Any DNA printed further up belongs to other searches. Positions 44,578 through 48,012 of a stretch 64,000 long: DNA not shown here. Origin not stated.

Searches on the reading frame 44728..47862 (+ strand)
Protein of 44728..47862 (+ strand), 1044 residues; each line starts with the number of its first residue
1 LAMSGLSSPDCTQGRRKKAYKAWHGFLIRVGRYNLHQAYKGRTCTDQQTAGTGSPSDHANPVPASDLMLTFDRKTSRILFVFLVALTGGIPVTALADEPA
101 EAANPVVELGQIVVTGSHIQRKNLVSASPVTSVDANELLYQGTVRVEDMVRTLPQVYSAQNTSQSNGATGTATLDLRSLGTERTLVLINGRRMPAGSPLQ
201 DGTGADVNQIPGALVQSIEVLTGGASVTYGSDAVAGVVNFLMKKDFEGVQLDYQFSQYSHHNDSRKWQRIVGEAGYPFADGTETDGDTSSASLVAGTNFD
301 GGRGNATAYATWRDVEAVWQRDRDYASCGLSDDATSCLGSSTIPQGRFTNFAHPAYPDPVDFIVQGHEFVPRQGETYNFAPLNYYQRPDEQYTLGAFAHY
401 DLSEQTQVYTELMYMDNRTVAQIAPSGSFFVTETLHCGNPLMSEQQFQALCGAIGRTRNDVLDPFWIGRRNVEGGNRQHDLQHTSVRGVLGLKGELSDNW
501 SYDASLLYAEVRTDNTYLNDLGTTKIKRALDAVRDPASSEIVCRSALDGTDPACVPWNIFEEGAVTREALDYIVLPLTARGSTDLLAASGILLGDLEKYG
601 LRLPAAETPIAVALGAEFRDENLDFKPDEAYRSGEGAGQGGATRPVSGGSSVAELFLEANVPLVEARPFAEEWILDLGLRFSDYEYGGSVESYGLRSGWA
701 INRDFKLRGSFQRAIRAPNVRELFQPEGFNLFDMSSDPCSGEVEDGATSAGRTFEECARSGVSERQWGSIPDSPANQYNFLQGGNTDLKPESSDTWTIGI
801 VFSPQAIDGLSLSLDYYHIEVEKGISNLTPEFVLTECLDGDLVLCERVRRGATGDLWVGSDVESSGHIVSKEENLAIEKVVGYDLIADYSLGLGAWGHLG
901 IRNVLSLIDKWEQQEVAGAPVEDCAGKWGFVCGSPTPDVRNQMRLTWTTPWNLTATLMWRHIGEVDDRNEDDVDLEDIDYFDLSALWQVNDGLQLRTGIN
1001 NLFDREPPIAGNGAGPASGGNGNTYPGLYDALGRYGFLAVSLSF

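Call 14: search_protein_families(library=pfam, proteins=[window:44728-47862:+], max_evalue=0.001)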
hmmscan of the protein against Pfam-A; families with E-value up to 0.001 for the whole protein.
window:44728-47862:+ (1044 aa): 2 families
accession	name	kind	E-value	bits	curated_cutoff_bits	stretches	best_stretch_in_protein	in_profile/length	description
PF00593.30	TonB_dep_Rec_b-barrel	-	4.6e-31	109.6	27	1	464-1002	36-436/436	TonB dependent receptor-like, beta-barrel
PF07715.20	Plug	-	2.4e-18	67.1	23.9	1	126-237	5-107/107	TonB-dependent Receptor Plug Domain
